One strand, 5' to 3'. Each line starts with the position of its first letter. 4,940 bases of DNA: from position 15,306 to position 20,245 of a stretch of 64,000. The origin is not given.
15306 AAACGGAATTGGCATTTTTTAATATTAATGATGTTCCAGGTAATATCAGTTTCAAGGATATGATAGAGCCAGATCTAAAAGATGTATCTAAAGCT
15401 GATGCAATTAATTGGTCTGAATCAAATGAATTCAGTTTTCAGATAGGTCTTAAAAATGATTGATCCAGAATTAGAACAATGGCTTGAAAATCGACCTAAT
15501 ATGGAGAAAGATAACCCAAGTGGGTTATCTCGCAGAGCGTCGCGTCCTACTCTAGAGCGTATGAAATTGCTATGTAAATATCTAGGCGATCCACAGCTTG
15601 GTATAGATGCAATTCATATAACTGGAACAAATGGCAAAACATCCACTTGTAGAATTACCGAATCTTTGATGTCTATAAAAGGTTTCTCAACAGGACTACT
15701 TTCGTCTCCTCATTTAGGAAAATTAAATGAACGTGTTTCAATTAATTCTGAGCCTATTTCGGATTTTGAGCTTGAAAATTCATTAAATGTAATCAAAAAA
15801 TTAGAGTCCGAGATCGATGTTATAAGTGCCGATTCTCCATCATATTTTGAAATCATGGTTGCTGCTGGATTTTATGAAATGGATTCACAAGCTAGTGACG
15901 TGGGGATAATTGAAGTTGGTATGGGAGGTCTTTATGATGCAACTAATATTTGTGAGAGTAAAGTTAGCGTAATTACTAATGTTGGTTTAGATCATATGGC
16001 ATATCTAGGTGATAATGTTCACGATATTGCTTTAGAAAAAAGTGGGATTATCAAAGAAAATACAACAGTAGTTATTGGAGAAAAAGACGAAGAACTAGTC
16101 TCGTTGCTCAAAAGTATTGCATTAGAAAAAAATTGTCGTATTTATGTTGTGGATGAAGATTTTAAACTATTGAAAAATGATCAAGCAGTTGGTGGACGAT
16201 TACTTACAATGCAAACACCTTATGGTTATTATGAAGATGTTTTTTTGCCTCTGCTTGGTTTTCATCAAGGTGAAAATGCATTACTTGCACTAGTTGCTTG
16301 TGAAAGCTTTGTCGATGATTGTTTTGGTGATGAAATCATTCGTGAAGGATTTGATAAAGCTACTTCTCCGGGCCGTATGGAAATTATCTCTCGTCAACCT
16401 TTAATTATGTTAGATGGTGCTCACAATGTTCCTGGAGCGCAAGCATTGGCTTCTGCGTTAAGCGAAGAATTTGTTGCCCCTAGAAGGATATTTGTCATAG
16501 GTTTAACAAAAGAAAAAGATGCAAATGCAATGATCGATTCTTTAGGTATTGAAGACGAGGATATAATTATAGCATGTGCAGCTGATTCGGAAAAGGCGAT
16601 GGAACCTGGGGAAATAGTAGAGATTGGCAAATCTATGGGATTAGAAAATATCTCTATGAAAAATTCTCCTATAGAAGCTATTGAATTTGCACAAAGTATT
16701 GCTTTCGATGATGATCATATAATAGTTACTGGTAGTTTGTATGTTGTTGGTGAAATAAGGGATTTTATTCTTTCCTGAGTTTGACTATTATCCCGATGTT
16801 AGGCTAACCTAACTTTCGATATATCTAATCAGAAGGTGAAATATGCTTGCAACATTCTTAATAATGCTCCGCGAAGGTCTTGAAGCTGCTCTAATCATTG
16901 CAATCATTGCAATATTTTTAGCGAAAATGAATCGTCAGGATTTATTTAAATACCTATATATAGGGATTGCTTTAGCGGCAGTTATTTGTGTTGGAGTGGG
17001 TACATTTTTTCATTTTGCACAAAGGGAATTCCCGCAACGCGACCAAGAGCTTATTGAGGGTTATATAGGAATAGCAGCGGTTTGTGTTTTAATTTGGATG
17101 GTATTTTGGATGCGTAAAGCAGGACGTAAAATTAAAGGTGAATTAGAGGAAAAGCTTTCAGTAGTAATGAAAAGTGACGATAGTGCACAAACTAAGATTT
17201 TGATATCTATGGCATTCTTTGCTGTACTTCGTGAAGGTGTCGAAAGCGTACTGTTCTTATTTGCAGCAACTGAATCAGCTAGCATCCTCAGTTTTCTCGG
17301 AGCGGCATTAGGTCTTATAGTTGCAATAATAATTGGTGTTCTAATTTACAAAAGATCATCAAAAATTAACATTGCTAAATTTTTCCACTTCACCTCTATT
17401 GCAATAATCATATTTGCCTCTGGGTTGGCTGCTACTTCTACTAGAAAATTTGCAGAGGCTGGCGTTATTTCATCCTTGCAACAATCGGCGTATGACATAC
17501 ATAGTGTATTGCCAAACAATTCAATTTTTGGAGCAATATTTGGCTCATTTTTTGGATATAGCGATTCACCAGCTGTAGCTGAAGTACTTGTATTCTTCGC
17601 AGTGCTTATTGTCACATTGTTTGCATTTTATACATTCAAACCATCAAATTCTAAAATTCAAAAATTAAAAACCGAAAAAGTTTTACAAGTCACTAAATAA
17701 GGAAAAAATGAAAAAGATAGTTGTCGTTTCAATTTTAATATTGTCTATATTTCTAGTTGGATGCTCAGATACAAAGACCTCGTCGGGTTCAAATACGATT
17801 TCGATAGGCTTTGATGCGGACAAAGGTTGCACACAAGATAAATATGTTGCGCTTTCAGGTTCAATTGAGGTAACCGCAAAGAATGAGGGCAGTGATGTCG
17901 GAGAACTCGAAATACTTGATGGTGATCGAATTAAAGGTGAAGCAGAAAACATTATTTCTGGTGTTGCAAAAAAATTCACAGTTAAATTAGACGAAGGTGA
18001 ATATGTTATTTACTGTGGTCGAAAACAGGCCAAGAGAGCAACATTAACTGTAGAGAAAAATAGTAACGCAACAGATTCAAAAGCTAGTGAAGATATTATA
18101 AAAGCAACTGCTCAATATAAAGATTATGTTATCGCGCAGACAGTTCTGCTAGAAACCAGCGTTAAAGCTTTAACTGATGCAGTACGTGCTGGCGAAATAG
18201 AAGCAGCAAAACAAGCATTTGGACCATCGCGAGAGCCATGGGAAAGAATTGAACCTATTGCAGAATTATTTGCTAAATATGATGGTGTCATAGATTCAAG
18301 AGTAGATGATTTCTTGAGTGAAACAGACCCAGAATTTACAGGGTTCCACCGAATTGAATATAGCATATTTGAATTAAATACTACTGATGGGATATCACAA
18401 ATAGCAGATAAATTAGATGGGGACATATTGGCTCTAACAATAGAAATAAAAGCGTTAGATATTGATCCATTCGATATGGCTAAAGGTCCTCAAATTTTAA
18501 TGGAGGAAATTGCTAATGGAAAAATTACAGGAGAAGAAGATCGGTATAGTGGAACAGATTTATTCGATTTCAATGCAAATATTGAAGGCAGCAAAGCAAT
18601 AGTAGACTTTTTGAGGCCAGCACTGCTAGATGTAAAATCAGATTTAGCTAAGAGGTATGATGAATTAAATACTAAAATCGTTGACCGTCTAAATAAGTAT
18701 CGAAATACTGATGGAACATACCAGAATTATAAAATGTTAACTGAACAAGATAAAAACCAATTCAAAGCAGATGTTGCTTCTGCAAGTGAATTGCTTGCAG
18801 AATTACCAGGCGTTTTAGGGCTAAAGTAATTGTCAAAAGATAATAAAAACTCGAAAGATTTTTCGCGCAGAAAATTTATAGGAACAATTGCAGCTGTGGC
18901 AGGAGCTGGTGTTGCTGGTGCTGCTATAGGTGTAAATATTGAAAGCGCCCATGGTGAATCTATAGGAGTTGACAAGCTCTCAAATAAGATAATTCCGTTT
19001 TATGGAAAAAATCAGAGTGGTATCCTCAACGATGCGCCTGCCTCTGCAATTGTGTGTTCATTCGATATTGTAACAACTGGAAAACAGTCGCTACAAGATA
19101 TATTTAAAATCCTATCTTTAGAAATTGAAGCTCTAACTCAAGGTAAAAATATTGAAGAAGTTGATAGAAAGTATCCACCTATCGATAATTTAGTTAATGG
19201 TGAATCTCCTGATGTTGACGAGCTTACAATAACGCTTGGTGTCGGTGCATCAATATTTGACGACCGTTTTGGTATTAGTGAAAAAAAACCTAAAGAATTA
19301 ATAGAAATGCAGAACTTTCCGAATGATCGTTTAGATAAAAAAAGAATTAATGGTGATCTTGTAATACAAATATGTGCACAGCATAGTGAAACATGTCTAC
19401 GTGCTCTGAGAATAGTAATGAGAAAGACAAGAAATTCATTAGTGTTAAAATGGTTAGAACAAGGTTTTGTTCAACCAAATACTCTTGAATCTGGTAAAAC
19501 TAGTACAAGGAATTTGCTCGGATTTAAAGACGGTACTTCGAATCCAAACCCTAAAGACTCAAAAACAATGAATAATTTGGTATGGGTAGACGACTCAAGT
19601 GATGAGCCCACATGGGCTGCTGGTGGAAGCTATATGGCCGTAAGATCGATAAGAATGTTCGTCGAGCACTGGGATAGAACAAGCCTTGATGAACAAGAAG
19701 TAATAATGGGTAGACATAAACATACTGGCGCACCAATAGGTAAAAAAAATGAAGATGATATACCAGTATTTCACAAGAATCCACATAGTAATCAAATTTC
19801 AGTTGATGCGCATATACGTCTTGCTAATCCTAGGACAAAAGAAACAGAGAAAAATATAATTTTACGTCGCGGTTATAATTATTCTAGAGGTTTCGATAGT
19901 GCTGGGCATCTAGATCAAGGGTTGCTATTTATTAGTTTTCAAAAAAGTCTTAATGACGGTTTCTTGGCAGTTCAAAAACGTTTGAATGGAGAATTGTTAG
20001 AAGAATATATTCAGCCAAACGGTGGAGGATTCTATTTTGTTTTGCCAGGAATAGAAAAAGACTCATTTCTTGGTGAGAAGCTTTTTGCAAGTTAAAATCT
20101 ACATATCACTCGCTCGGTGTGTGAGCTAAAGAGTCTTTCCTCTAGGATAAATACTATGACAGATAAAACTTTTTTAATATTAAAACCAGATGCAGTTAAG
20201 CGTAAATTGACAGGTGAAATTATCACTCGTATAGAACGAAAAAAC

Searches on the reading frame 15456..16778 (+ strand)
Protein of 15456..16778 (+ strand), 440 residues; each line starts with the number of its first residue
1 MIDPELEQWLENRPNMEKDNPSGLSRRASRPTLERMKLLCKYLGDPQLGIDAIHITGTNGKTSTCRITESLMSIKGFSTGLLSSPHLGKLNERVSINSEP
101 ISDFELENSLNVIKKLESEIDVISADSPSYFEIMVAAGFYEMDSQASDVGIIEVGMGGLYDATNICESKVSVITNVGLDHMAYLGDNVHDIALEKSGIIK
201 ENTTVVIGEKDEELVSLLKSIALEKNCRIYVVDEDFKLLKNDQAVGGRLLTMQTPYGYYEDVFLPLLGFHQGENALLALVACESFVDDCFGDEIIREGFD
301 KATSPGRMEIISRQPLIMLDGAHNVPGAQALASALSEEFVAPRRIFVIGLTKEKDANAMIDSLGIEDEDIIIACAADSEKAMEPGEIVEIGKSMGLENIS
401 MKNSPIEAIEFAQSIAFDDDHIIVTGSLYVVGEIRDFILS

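Call 32: search_protein_families(library=ncbifam, proteins=[window:15456-16778:+], max_evalue=0.00001)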
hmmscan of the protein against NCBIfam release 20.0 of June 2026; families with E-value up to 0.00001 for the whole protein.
window:15456-16778:+ (440 aa): 20 families
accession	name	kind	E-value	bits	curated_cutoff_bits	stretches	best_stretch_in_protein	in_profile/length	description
TIGR01499.1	folC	subfamily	2.7e-99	333.3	162.65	1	33-436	1-398/400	bifunctional protein FolC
NF047860.1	Tet-DihydfolSynFolCMyb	equivalog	4.3e-98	329.2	700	1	30-436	43-461/468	bifunctional tetrahydrofolate synthase/dihydrofolate synthase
NF008101.0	PRK10846.1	equivalog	1.5e-52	178.8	360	1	33-435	32-411/422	bifunctional tetrahydrofolate synthase/dihydrofolate synthase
NF001126.0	PRK00139.1-4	equivalog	7.3e-20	71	373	2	137-426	162-456/486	UDP-N-acetylmuramoyl-L-alanyl-D-glutamate--2,6-diaminopimelate ligase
TIGR01085.1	murE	subfamily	7.6e-19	67.9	257.3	2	135-426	144-445/472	UDP-N-acetylmuramyl-tripeptide synthetase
TIGR01143.1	murF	subfamily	1.4e-16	60.5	288.6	1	145-353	124-336/418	UDP-N-acetylmuramoyl-tripeptide--D-alanyl-D-alanine ligase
NF010628.0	PRK14022.1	equivalog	1.7e-16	60.1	536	1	168-426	201-454/483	UDP-N-acetylmuramoyl-L-alanyl-D-glutamate--L-lysine ligase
NF008896.0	PRK11929.1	equivalog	3e-14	51.8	1023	1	146-325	655-843/965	bifunctional UDP-N-acetylmuramoyl-L-alanyl-D-glutamate--2,6-diaminopimelate ligase MurE/UDP-N-acetylmuramoyl-tripeptide--D-alanyl-D-alanine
NF053645.1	pMurC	equivalog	6.2e-14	51.5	560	1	147-252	155-265/492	pseudomurein biosynthesis peptide ligase pMurC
TIGR02068.2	cya_phycin_syn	equivalog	9.4e-14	50.4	850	0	274-424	687-846/862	cyanophycin synthetase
NF001124.0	PRK00139.1-2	equivalog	2.5e-13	49.6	476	1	45-426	107-466/500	UDP-N-acetylmuramoyl-L-alanyl-D-glutamate--2,6-diaminopimelate ligase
NF053648.1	pMurE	equivalog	9.4e-11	41.1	600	1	163-337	185-350/464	pseudomurein biosynthesis peptide ligase pMurE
TIGR01082.1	murC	equivalog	1.7e-10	40.5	335.1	1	167-326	167-328/449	UDP-N-acetylmuramate--L-alanine ligase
NF010623.0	PRK14016.1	subfamily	2.7e-10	39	877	0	168-418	566-842/871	cyanophycin synthetase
TIGR04012.1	poly_gGlu_PgsB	equivalog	1.3e-09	37.3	222.7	1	164-235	123-192/380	poly-gamma-glutamate synthase PgsB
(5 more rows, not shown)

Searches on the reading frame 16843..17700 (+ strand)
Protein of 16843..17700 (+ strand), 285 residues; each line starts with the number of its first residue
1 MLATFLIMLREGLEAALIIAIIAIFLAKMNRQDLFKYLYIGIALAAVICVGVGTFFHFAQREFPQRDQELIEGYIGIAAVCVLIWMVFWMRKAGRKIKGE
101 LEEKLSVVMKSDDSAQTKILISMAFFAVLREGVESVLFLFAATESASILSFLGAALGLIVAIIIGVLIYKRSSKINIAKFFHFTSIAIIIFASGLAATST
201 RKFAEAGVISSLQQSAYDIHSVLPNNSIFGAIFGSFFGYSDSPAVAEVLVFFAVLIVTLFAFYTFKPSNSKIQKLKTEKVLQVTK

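Call 32: search_protein_families(library=ncbifam, proteins=[window:16843-17700:+], max_evalue=0.00001)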
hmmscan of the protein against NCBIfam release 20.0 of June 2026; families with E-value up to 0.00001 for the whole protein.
window:16843-17700:+ (285 aa): 2 families
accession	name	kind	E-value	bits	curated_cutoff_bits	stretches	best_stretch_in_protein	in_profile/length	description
NF041756.1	EfeU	equivalog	2.6e-78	263.2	255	1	5-262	1-256/257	iron uptake transporter permease EfeU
TIGR00145.1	TIGR00145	subfamily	7.4e-62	209.5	303.8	1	1-260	4-264/282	EfeU/Ftr1 family ferrous iron transporter subunit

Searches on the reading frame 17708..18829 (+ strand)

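Call 32: search_protein_families(library=ncbifam, proteins=[window:17708-18829:+], max_evalue=0.00001)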
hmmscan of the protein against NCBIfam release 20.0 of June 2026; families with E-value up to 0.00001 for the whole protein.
window:17708-18829:+ (373 aa): 2 families
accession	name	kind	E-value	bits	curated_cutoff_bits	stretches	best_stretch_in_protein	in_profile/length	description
NF041757.1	EfeO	equivalog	1.2e-99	333.8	270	1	17-369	2-358/359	iron uptake system protein EfeO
NF007697.0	PRK10378.1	subfamily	6.8e-91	305.2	297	1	26-373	27-375/375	iron uptake system protein EfeO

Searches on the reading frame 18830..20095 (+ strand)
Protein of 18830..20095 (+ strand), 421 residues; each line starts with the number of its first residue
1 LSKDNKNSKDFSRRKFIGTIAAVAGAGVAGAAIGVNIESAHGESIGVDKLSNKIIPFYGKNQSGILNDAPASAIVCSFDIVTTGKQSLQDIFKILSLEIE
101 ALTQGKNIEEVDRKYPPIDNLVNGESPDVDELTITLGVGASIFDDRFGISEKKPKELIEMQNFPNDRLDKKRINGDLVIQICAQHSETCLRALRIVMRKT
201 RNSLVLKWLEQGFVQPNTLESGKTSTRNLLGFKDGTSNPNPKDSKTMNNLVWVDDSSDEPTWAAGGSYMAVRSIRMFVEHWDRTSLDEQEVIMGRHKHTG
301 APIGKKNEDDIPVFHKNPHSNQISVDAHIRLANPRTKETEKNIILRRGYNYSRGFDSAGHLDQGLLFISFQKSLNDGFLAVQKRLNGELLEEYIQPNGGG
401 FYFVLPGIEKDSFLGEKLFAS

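Call 32: search_protein_families(library=ncbifam, proteins=[window:18830-20095:+], max_evalue=0.00001)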
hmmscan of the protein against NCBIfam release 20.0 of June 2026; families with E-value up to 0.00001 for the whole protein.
window:18830-20095:+ (421 aa): 2 families
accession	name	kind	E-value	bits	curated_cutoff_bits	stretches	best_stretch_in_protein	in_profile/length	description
TIGR01412.1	tat_substr_1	equivalog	2.3e-140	468.2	428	1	5-419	2-419/420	iron uptake transporter deferrochelatase/peroxidase subunit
TIGR01413.1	Dyp_perox_fam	superfamily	5e-85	285.6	100.5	1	62-408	1-321/323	Dyp-type peroxidase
